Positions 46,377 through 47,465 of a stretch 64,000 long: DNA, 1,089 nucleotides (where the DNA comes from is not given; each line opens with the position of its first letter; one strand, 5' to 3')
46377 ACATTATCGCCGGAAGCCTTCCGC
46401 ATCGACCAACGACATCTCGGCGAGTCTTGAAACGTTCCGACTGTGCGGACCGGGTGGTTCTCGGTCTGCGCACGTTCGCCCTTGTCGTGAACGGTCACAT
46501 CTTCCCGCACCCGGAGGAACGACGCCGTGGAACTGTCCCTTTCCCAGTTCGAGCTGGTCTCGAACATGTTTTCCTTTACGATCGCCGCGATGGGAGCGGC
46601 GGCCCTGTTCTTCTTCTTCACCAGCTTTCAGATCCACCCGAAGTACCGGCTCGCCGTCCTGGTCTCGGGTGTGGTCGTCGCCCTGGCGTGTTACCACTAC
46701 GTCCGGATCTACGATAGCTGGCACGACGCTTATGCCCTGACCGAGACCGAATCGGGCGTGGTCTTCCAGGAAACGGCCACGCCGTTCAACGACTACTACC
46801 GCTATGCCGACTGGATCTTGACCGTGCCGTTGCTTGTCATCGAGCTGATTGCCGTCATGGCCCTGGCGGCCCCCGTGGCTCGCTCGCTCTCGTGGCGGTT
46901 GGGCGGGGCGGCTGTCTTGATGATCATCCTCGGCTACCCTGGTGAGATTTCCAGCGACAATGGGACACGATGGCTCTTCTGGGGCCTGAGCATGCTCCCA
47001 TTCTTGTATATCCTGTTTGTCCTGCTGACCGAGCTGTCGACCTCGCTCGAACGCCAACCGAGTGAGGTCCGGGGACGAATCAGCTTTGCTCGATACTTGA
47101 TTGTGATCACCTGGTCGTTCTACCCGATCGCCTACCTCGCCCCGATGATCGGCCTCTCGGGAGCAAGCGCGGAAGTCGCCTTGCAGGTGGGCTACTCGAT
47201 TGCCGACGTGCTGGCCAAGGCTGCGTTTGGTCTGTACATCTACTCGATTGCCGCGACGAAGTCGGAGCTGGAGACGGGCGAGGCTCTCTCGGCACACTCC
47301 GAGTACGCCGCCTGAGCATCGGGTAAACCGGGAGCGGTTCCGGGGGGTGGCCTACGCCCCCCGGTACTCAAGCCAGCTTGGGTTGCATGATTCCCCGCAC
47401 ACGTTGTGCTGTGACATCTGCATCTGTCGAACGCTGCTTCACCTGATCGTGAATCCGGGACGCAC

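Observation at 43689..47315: Xanthorhodopsin-like DTE proton pump with its own retinal-synthesis genes (blh, crtY) in a flagellated Planctomycete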

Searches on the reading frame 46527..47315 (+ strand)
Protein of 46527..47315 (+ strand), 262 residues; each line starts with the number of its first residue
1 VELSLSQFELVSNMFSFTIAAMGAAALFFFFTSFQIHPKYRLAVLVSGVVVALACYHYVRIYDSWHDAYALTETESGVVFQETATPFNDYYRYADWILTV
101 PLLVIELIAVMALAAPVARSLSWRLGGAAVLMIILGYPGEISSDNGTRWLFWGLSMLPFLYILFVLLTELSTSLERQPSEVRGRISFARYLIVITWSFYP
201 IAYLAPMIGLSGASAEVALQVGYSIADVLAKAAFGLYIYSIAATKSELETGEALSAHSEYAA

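Call 3: search_protein_families(library=pfam, proteins=[window:46527-47315:+], max_evalue=0.01)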
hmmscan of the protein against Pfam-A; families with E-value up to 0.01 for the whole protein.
window:46527-47315:+ (262 aa): 2 families
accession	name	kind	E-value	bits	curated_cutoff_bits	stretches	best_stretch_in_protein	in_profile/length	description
PF01036.24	Bac_rhodopsin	-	2.3e-36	125.8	24.6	1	12-243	4-222/224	Bacteriorhodopsin-like protein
PF05392.16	COX7B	-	0.0078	16.3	27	0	35-59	32-56/79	Cytochrome C oxidase chain VIIB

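Call 4: search_protein_families(library=ncbifam, proteins=[window:46527-47315:+], max_evalue=0.01)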
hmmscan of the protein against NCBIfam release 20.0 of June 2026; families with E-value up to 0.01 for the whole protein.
window:46527-47315:+ (262 aa): 0 families

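Call 5: search_solved_structures(query=window:46527-47315:+, max_evalue=0.001, show_alignments=4)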
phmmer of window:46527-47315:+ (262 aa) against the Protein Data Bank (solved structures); distinct sequences matched with E-value up to 0.001: 169 (the best 60 are shown).
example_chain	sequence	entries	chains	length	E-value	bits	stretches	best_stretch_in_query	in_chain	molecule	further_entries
9wfa_A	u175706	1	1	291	4.1e-75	255.6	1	3-255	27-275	psXR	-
6nwd_A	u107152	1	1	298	3.3e-74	252.6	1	3-250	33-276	Gll0198 protein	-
3ddl_A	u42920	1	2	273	1.3e-66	227.7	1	4-249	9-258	Xanthorhodopsin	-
7ytb_A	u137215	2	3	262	9e-62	211.9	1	3-257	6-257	Kin4B8 | Xanthorhodopsin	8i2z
5azd_A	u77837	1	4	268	3.1e-59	203.5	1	2-256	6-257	Bacteriorhodopsin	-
9hfk_A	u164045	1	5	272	8.7e-57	195.5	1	5-252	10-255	Bacteriorhodopsin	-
8qle_A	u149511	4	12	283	6.4e-29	104.3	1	6-250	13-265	Bacteriorhodopsin-like protein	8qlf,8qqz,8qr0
9tbf_A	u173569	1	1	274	7.1e-29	104.1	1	6-249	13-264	Bacteriorhodopsin-like protein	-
9tbd_A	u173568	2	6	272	7.5e-29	104.1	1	6-249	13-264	Bacteriorhodopsin-like protein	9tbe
6rf3_A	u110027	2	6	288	2.4e-24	89.3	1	8-248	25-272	Sodium pumping rhodopsin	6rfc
4hyj_A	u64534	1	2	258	3.5e-24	88.7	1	14-258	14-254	Rhodopsin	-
6rf4_A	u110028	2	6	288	5.1e-24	88.2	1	8-248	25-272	Sodium pumping rhodopsin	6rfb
5fjg_A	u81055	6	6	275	1.1e-23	87.1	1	3-246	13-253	CHLORIDE PUMPING RHODOPSIN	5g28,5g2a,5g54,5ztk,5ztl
5b2n_A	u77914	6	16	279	1.2e-23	87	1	3-246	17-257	Chloride pumping rhodopsin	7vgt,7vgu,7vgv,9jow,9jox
4xtl_A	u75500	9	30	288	1.2e-23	87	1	8-248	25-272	Sodium pumping rhodopsin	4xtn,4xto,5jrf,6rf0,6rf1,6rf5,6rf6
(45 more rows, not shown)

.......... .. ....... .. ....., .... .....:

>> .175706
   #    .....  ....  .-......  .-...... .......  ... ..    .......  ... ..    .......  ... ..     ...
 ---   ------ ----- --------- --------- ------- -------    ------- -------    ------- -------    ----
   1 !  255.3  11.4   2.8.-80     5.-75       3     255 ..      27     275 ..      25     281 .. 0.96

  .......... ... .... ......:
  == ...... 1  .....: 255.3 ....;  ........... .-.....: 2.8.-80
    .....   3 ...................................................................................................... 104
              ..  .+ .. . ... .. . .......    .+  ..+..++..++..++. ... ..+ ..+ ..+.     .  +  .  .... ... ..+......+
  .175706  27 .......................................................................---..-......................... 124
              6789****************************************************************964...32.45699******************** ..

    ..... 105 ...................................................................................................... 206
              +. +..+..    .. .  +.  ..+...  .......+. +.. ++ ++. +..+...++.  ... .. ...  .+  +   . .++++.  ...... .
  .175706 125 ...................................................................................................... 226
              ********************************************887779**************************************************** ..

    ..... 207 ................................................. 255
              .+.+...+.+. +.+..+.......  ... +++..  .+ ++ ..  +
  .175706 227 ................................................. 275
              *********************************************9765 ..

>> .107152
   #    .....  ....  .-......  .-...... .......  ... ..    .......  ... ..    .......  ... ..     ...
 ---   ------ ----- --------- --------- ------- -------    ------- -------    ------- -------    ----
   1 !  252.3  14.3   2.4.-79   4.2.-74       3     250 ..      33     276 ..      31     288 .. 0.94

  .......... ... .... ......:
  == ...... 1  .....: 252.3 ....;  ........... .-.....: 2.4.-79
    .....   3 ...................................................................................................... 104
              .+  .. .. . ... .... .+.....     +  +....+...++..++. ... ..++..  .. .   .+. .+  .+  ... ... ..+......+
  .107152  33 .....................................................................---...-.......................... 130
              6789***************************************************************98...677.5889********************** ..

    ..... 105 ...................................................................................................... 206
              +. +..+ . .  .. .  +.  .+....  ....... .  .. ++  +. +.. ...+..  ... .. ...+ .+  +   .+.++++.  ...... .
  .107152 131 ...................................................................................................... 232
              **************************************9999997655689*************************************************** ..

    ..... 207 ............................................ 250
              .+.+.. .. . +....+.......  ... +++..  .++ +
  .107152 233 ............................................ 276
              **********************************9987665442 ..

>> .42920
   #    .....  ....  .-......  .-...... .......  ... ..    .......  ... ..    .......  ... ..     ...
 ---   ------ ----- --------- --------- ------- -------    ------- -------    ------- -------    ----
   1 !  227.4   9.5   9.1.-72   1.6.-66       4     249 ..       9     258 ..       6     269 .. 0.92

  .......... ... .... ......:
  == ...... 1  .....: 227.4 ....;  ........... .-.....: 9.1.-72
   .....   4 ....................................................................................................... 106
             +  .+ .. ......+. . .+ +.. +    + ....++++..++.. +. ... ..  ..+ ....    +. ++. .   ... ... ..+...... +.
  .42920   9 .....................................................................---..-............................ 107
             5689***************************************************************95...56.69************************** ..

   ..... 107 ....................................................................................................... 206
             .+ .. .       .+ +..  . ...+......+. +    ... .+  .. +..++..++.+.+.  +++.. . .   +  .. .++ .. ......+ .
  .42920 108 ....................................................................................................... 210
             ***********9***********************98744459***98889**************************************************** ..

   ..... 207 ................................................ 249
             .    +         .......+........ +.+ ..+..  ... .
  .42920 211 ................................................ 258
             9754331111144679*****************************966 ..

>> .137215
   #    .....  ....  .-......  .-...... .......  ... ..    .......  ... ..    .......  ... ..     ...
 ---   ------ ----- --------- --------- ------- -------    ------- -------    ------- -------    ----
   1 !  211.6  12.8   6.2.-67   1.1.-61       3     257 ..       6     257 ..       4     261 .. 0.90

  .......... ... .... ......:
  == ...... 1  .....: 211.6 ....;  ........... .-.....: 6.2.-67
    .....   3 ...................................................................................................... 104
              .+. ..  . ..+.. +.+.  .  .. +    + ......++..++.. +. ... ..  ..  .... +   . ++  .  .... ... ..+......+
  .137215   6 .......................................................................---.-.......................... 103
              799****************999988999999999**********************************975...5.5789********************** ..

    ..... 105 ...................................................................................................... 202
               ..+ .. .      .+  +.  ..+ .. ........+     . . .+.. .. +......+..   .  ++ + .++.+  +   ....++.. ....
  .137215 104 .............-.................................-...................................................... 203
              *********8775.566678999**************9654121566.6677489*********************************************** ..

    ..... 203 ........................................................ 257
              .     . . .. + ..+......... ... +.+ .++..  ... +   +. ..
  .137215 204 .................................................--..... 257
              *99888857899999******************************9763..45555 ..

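Call 6: find_homologous_proteins(query=window:46527-47315:+)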
Query window:46527-47315:+ (262 aa): 4437 proteins with E <= 0.001 among 8000 candidates; the best 120 are listed.
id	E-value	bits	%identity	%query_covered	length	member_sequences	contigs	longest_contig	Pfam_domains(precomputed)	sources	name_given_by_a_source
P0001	1.0e-159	548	97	100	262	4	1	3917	PF01036.25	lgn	-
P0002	2.8e-144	497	88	100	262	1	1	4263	PF01036.25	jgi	jgi:bacteriorhodopsin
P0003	5.6e-140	483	86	99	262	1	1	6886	PF01036.25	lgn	-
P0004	9.4e-128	443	78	100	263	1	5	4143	PF01036.25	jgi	jgi:bacteriorhodopsin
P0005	4.6e-119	414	74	99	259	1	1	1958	PF01036.25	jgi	-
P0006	2.2e-115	402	75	96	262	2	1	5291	PF01036.25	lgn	-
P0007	1.9e-114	399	73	99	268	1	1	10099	PF01036.25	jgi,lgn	-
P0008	3.6e-109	382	71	95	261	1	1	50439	PF01036.25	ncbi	-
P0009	2.3e-107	376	69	98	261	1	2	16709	PF01036.25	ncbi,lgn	-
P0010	1.4e-101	357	68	95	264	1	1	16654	PF01036.25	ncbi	-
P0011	1.0e-98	348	69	91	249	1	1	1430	PF01036.25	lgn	-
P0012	3.4e-92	326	65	95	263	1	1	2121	PF01036.25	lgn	-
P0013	5.3e-92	326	63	95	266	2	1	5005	PF01036.25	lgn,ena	-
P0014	5.3e-92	326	64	95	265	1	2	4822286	PF01036.25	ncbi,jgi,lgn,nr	ncbi:MAG: xanthorhodopsin [Isosphaeraceae bacterium]|jgi:bacteriorhodopsin|nr:MAG: xanthorhodopsin [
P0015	2.8e-91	323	64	95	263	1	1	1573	PF01036.25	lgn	-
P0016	4.2e-91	323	63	95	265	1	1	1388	PF01036.25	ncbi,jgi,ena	jgi:bacteriorhodopsin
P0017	1.0e-90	322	63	95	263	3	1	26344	PF01036.25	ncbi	-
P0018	3.7e-90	320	62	95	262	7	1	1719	PF01036.25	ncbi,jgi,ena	jgi:bacteriorhodopsin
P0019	4.6e-90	319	61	100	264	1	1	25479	PF01036.25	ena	-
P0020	4.7e-90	319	63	95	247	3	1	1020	PF01036.25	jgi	jgi:bacteriorhodopsin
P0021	4.9e-90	319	59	94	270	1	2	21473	PF01036.25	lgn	-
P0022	5.9e-90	319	60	98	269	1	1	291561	PF01036.25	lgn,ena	-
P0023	1.2e-89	318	58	95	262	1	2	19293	PF01036.25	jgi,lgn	-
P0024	1.6e-89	318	62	95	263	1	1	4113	PF01036.25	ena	-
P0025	1.7e-89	317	62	95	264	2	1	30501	PF01036.25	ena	-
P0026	1.9e-89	317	62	95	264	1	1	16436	PF01036.25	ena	-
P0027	2.5e-89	317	61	97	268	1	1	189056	PF01036.25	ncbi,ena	-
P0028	2.7e-89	317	63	95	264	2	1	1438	PF01036.25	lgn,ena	-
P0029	4.7e-89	316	62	95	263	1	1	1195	PF01036.25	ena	-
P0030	6.1e-89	316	59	100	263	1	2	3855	PF01036.25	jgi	jgi:bacteriorhodopsin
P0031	1.4e-88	315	60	95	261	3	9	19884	PF01036.25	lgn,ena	-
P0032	1.9e-88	314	57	99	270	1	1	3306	PF01036.25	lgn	-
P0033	2.8e-88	314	59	94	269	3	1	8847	PF01036.25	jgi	jgi:bacteriorhodopsin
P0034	3.5e-88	313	58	98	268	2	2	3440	PF01036.25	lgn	-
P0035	4.1e-88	313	59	94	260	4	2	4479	PF01036.25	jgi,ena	-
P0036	4.1e-88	313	63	95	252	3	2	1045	PF01036.25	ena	-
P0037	4.5e-88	313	62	95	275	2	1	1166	PF01036.25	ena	-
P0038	4.6e-88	313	59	98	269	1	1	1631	PF01036.25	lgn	-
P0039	5.5e-88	313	59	94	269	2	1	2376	PF01036.25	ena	-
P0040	5.9e-88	312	60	95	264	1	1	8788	PF01036.25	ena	-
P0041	6.4e-88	312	63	95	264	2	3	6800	PF01036.25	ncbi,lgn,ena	-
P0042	8.4e-88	312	60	98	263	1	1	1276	PF01036.25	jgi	jgi:bacteriorhodopsin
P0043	1.2e-87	311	58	94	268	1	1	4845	PF01036.25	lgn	-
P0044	2.7e-87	310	59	100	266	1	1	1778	PF01036.25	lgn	-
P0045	3.0e-87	310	62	95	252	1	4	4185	PF01036.25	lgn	-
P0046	3.3e-87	310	62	95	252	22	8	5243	PF01036.25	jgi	-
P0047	6.2e-87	309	61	95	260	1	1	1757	PF01036.25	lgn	-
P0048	1.1e-86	308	60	96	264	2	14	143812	PF01036.25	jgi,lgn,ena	-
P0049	1.6e-86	308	56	98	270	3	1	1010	PF01036.25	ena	-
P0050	2.4e-86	307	60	95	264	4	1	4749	PF01036.25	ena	-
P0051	2.8e-86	307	62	95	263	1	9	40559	PF01036.25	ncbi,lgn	-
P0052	2.8e-86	307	57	95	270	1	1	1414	PF01036.25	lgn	-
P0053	3.0e-86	307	61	95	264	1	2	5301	PF01036.25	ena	-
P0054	3.4e-86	307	59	95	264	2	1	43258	PF01036.25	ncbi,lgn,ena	-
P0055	3.7e-86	307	59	95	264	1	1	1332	PF01036.25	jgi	jgi:bacteriorhodopsin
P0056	3.9e-86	306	61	95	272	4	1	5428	PF01036.25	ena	-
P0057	4.6e-86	306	57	94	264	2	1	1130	PF01036.25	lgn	-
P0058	5.1e-86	306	57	98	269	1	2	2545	PF01036.25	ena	-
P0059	5.3e-86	306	60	96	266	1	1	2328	PF01036.25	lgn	-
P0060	5.4e-86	306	57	98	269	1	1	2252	PF01036.25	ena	-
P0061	7.7e-86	306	61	95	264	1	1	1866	PF01036.25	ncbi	-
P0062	8.9e-86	305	60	95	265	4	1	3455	PF01036.25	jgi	-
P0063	1.3e-85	305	61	95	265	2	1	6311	PF01036.25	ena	-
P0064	1.3e-85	305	56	99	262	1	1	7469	PF01036.25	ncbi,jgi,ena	jgi:bacteriorhodopsin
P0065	1.4e-85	305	59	95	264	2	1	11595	PF01036.25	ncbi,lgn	-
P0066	1.7e-85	304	60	94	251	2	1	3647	PF01036.25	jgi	-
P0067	2.7e-85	304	59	95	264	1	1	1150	PF01036.25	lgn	-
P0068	2.9e-85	304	60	95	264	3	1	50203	PF01036.25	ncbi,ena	-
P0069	7.2e-85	302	59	95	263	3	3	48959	PF01036.25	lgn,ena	-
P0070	9.2e-85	302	56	94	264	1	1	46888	PF01036.25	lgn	-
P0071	2.2e-84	301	62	91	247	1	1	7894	PF01036.25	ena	-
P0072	2.2e-84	301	59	95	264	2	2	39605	PF01036.25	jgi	-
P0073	2.4e-84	301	61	97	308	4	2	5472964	PF01036.25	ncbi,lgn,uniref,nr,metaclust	ncbi:rhodopsin [Isosphaera pallida ATCC 43644]|uniref:Rhodopsin n=1 Tax=Isosphaera pallida (strain A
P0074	2.5e-84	301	59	95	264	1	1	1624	PF01036.25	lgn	-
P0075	2.9e-84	300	56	98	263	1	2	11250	PF01036.25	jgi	jgi:bacteriorhodopsin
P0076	3.0e-84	300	60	95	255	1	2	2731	PF01036.25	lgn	-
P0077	4.2e-84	300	56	98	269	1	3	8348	PF01036.25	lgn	-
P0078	5.7e-84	299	61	95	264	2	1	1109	PF01036.25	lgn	-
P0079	1.1e-83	298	59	95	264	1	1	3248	PF01036.25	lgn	-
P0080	1.1e-83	298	58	96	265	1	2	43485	PF01036.25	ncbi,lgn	-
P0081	1.1e-83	298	58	94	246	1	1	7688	PF01036.25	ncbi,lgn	-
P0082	1.3e-83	298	58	95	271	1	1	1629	PF01036.25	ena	-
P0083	2.8e-83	297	59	95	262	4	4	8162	PF01036.25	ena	-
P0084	3.0e-83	297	57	99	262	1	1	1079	PF01036.25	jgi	jgi:bacteriorhodopsin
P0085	4.6e-83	296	61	95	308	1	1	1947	PF01036.25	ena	-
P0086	5.7e-83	296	58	95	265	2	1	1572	PF01036.25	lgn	-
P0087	6.0e-83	296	60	95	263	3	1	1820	PF01036.25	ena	-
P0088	8.9e-83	295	56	96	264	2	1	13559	PF01036.25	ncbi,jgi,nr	ncbi:MAG: bacteriorhodopsin [Alphaproteobacteria bacterium]|jgi:bacteriorhodopsin|nr:bacteriorhodops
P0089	9.6e-83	295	57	96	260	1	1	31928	PF01036.25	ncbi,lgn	-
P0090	2.1e-82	294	57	96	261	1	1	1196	PF01036.25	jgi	jgi:bacteriorhodopsin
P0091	2.2e-82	294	56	95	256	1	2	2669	PF01036.25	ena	-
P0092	2.4e-82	294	57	94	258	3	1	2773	PF01036.25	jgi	jgi:bacteriorhodopsin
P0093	2.4e-82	294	58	95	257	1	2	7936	PF01036.25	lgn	-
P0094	3.0e-82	294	57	96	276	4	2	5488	PF01036.25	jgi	jgi:bacteriorhodopsin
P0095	3.5e-82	294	55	94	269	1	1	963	PF01036.25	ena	-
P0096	5.0e-82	293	57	96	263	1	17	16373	PF01036.25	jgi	jgi:bacteriorhodopsin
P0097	5.3e-82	293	57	95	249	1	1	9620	PF01036.25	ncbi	-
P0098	7.1e-82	293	54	95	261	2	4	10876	PF01036.25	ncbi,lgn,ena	-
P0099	8.9e-82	292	59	94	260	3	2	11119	PF01036.25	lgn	-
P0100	1.2e-81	292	55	99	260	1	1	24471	PF01036.25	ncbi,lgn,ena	-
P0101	1.3e-81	292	57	94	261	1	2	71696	PF01036.25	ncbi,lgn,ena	-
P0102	1.4e-81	292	56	94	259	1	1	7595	PF01036.25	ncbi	-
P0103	1.4e-81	292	56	95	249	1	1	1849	PF01036.25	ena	-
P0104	2.8e-81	291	58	93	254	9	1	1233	PF01036.25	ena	-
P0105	2.8e-81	291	57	97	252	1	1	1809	PF01036.25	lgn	-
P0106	2.9e-81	291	57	97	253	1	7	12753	PF01036.25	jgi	jgi:bacteriorhodopsin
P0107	3.8e-81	290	56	94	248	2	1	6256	PF01036.25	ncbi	-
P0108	3.8e-81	290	57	97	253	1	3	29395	PF01036.25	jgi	jgi:bacteriorhodopsin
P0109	4.1e-81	290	58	95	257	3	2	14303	PF01036.25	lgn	-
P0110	4.6e-81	290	57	94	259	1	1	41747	PF01036.25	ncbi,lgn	-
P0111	5.1e-81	290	57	97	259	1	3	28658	PF01036.25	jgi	jgi:bacteriorhodopsin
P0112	5.4e-81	290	55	94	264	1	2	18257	PF01036.25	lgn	-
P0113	6.0e-81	290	55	96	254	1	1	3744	PF01036.25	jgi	jgi:bacteriorhodopsin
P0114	6.2e-81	289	56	95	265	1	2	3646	PF01036.25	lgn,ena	-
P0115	8.2e-81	289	57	94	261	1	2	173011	PF01036.25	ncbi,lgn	-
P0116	1.1e-80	289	56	96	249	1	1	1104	PF01036.25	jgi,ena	-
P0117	1.1e-80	289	55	96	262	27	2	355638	PF01036.25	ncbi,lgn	-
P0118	1.2e-80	289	60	90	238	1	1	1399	PF01036.25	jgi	jgi:bacteriorhodopsin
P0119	1.2e-80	289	58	98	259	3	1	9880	PF01036.25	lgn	-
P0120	1.4e-80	288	58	93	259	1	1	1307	PF01036.25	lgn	-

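Call 8: find_encoding_contigs(protein=window:46527-47315:+, flank=10000, max_places=4)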
Protein window:46527-47315:+ (262 aa): no gene with exactly this product is on record in the collection.

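Call 9: find_related_loci(query=window:46527-47315:+, collection=genome_contigs, flank=10000)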
Query window:46527-47315:+ (262 aa) in genome_contigs; peptide patterns used: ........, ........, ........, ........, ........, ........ (x = any residue, [..] = any of these).
557 stretches matched a pattern; 397 encode a relative of the query (tblastn E <= 1e-3); the best 80 are kept; 80 distinct loci.
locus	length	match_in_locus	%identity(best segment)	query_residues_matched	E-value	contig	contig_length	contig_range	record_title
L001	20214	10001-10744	71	1-250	3e-117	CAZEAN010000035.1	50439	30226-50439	MAG TPA_asm: uncultured Isosphaeraceae bacterium isolate SRP128890_co1_113 genome assembly, contig: NODE_1180_length_504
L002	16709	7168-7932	70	1-255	3e-105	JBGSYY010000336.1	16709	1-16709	MAG: Isosphaeraceae bacterium isolate JTS-AC486 k141_898712, whole genome shotgun sequence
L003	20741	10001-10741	63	1-250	3e-98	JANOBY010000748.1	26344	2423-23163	MAG: Planctomycetales bacterium isolate VAR_17_metabat_95 VAR_17_k141_2181068, whole genome shotgun sequence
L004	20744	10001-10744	64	1-249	3e-97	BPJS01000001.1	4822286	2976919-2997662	MAG: Isosphaeraceae bacterium KatS3mg108 DNA, contig_14710, whole genome shotgun sequence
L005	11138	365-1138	59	1-262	5e-97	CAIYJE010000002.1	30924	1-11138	MAG: uncultured Planctomycetales bacterium isolate Umea_bin-02666 genome assembly, contig: bin-02666:002/207, whole geno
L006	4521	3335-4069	62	1-249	1e-95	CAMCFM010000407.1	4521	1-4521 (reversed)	MAG: Candidatus Kuenenia stuttgartiensis isolate MiH-16apr19-9 genome assembly, contig: MiH-16apr19-C52072, whole genome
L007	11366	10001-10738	62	1-249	7e-94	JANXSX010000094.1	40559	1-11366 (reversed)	MAG: Isosphaeraceae bacterium isolate 338R_metabat_119 338R_k141_301807, whole genome shotgun sequence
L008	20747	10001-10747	55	3-253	1e-88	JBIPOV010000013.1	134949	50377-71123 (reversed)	MAG: Candidatus Obscuribacteraceae bacterium isolate ME2014-09-24_3300034019_group5_bin156 Rohwer_bin1402_scaffold_16_c1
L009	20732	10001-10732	56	2-249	1e-88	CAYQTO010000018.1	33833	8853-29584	MAG TPA_asm: uncultured Candidatus Sumerlaeota bacterium isolate SRP141376_co5_408 genome assembly, contig: NODE_2948_le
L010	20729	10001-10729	55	3-249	2e-88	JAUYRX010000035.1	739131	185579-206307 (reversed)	MAG: Candidatus Melainabacteria bacterium isolate C5_metabat.bin.15 C5_k141_274778, whole genome shotgun sequence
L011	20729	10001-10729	55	3-249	3e-88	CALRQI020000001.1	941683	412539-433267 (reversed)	MAG: bacterium Ga0077546 isolate JJ-KV10D3-173-1-m2-bin66 genome assembly, contig: JJ-KV10D3-173-C1, whole genome shotgu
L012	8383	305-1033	55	3-249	8e-88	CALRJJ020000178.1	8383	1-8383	MAG: Flavobacterium psychrophilum isolate JJ-JE56-12-1-mx-bin557 genome assembly, contig: JJ-RDS211-73-C734, whole genom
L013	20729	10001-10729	56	3-249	7e-86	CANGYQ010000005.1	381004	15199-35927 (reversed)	MAG: Bryobacteraceae bacterium isolate RE-18aug17-11 genome assembly, contig: RE-18aug17-C17, whole genome shotgun seque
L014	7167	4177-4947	54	2-259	1e-85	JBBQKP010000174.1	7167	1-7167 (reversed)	MAG: Tepidisphaerales bacterium isolate Co_metawrap_577 Cmw_577_k141_18691295_length_7167_cov_18.9898, whole genome shot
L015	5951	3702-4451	53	3-259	1e-85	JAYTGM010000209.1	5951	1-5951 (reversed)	MAG: Terriglobia bacterium isolate GFS_2330 GFS_2330_208, whole genome shotgun sequence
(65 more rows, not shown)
